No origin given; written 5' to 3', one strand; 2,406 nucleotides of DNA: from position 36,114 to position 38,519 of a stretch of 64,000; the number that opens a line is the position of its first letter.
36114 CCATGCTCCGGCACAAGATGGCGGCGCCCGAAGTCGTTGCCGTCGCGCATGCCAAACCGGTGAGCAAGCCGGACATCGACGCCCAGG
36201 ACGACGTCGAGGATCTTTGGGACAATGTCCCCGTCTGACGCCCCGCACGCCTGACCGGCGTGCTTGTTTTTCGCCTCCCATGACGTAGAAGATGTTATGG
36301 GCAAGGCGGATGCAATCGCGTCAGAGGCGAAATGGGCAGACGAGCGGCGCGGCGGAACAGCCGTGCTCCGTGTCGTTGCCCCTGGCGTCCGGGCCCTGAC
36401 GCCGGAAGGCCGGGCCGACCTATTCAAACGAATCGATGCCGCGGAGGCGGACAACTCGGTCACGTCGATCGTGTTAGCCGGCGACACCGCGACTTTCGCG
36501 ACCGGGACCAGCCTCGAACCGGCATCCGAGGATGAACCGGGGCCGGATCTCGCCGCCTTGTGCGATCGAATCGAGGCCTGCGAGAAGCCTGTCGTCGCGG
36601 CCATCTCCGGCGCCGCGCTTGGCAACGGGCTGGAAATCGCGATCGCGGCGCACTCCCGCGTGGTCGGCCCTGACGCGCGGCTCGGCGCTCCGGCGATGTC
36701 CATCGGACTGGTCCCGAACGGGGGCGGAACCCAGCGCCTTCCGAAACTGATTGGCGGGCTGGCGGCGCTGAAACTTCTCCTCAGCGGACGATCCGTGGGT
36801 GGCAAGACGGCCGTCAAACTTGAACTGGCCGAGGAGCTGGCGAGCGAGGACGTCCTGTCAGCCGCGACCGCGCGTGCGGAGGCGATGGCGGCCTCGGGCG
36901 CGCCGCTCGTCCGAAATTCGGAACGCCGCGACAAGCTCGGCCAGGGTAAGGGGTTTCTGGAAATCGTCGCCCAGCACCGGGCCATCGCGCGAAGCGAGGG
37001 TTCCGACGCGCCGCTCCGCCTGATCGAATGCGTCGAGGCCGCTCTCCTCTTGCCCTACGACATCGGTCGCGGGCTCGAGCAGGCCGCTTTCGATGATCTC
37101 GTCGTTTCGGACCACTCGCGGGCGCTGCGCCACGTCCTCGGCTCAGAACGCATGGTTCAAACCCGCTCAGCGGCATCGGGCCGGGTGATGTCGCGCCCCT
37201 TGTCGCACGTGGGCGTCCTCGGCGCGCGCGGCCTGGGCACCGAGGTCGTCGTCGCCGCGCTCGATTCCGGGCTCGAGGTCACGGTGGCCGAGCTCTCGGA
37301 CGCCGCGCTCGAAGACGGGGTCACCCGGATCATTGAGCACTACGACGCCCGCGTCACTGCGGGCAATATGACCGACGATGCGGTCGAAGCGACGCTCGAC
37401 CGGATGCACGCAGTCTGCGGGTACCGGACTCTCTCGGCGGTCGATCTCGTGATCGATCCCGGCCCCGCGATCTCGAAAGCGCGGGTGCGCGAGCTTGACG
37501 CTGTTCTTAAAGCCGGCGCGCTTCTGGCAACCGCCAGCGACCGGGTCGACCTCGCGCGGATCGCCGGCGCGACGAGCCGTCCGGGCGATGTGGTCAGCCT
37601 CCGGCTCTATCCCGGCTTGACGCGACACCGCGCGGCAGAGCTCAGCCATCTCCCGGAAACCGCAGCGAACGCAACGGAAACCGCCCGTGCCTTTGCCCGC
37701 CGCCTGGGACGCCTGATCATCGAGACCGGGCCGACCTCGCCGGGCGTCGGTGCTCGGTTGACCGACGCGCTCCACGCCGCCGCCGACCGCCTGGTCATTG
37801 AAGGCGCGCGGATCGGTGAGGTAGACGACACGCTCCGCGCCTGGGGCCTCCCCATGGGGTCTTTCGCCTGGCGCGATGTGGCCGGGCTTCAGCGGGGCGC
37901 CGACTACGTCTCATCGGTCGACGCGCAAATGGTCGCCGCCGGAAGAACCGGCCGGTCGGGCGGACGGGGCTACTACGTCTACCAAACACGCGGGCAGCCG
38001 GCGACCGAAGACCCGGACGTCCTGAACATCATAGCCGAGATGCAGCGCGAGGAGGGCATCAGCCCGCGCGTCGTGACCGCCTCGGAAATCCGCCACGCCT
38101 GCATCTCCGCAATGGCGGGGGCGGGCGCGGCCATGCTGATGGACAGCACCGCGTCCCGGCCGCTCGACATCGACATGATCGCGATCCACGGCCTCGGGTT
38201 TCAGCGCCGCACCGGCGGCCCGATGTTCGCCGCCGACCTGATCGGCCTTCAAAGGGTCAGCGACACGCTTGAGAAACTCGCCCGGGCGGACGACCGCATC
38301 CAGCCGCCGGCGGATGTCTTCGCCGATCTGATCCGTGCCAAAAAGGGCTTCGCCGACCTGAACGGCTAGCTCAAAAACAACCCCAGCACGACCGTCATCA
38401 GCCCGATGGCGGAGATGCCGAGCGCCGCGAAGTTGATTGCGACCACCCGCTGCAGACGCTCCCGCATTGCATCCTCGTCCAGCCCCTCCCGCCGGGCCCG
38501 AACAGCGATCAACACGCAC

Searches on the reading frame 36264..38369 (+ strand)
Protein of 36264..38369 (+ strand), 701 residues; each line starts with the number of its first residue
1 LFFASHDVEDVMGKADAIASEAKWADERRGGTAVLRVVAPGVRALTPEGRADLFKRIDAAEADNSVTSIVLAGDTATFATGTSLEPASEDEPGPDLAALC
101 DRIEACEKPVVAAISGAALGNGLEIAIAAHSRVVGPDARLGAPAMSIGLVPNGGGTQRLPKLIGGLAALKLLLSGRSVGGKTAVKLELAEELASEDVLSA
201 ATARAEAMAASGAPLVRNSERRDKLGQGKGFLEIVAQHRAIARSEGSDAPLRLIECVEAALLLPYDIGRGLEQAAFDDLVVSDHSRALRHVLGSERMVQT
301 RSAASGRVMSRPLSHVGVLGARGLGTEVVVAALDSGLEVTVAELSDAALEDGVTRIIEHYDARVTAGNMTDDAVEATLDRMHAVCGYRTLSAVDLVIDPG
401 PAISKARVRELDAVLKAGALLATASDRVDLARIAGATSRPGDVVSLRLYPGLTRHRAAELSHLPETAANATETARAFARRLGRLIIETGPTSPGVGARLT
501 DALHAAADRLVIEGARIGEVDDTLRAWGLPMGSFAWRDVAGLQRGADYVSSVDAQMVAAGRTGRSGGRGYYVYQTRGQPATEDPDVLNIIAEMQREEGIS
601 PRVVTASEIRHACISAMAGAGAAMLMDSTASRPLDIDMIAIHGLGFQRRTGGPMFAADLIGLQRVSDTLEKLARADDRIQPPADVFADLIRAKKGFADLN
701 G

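Call 76: search_protein_families(library=pfam, proteins=[window:36264-38369:+], max_evalue=0.00001)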
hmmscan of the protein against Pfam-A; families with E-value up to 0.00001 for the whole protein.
window:36264-38369:+ (701 aa): 4 families
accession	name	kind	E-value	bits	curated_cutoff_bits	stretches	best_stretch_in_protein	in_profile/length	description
PF00378.25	ECH_1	-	4.7e-26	92.1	27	1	31-211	5-193/251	Enoyl-CoA hydratase/isomerase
PF16113.10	ECH_2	-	8e-18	65.5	27.2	1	44-210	14-189/335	Enoyl-CoA hydratase/isomerase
PF02737.24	3HCDH_N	-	1.8e-16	61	22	1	315-487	1-176/180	3-hydroxyacyl-CoA dehydrogenase, NAD binding domain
PF00725.27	3HCDH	-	2.4e-11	44.4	22.1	1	497-573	5-97/97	3-hydroxyacyl-CoA dehydrogenase, C-terminal domain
